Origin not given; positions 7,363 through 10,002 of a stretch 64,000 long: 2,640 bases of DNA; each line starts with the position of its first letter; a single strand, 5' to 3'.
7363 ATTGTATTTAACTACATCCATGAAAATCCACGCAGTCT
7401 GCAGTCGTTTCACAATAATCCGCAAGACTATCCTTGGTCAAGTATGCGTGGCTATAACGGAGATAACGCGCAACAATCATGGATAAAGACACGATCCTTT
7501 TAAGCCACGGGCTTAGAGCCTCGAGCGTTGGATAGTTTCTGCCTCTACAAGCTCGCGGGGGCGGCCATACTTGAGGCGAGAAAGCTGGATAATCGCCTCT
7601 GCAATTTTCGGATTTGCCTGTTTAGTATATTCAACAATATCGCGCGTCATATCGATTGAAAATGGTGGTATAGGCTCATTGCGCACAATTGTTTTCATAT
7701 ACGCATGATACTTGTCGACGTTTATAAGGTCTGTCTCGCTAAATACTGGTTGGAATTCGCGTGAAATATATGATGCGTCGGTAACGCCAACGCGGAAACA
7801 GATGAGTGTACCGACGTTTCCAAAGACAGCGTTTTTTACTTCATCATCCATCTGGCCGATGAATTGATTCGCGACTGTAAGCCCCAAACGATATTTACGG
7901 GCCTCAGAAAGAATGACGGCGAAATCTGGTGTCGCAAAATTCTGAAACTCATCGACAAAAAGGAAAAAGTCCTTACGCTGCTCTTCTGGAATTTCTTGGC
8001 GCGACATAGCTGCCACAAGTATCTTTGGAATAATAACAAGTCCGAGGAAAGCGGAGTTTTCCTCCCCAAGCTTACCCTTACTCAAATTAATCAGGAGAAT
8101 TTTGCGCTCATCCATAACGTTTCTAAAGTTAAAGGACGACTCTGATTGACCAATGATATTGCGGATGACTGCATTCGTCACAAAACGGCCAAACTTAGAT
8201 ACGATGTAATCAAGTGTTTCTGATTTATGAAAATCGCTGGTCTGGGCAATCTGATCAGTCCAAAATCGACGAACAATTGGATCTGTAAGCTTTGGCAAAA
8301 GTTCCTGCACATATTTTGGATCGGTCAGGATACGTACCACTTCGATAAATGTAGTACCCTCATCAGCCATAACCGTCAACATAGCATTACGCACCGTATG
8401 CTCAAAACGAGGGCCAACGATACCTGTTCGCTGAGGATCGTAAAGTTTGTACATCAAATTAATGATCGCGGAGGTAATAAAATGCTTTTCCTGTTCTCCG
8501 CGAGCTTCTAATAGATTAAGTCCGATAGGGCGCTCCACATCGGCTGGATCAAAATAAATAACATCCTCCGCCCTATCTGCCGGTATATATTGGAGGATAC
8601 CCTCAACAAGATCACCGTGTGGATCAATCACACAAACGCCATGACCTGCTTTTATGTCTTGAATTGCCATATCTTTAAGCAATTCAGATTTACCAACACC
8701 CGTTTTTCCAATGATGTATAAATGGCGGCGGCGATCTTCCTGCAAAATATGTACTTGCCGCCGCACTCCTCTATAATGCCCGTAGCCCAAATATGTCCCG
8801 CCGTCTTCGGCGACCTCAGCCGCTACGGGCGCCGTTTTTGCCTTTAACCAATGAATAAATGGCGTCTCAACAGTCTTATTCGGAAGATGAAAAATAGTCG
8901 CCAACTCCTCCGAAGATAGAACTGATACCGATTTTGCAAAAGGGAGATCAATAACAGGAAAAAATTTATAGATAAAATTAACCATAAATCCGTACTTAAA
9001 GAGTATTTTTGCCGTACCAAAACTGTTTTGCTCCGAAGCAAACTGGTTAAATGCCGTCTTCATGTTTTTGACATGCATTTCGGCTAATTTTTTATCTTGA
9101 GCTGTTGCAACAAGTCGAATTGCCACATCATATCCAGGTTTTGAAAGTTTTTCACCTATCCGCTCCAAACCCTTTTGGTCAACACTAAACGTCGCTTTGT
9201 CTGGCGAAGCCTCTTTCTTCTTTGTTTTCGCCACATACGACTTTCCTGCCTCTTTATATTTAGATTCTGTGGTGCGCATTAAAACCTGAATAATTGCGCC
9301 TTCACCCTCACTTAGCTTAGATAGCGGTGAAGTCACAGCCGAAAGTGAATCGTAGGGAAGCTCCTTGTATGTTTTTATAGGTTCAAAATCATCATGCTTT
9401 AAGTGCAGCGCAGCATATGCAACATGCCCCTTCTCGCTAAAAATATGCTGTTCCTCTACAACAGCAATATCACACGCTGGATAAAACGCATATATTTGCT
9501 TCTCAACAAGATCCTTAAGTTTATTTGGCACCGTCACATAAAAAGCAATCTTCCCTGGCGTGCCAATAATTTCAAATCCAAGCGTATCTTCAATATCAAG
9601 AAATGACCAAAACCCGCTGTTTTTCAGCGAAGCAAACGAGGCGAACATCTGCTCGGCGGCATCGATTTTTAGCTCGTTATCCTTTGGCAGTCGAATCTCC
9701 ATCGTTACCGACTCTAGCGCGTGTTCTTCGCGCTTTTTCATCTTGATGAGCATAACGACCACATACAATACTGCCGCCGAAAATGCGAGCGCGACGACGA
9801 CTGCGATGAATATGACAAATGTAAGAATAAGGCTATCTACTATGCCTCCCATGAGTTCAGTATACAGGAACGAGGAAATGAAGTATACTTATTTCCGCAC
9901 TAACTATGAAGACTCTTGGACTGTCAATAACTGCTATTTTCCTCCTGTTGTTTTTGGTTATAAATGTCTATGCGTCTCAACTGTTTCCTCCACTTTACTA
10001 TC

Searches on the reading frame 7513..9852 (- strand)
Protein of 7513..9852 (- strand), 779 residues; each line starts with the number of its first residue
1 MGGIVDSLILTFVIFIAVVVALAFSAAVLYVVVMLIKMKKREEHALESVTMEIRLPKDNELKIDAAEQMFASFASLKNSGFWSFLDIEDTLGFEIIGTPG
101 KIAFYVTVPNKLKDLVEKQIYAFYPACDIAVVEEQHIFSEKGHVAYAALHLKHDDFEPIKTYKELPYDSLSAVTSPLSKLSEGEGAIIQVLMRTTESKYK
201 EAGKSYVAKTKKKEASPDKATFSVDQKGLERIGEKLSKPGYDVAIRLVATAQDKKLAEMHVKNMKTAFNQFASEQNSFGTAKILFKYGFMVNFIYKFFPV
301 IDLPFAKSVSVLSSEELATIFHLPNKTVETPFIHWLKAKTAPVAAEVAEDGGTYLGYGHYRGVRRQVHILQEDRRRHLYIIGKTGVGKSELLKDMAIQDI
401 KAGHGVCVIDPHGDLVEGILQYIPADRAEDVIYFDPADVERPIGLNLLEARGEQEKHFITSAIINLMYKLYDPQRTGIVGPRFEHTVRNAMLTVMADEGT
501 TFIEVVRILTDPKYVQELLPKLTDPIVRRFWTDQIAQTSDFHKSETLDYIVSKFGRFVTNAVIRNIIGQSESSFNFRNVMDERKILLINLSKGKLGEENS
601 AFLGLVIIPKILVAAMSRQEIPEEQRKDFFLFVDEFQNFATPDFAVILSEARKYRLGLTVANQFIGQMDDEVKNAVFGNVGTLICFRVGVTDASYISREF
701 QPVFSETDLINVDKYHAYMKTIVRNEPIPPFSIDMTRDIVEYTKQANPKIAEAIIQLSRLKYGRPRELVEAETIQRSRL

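Call 25: search_protein_families(library=pfam, proteins=[window:7513-9852:-], max_evalue=0.001)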
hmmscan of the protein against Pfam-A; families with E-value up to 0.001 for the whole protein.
window:7513-9852:- (779 aa): 3 families
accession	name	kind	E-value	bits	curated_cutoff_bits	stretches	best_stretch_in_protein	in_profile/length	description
PF10412.15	TrwB_AAD_bind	-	1e-07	31.7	20.5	1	370-688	10-310/387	Type IV secretion-system coupling protein DNA-binding domain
PF01935.23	DUF87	-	3.8e-06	27.6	23.2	1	375-419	23-68/220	Helicase HerA, central domain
PF12696.13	TraG-D_C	-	0.00023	21.6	22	1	630-698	3-77/126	TraM recognition site of TraD and TraG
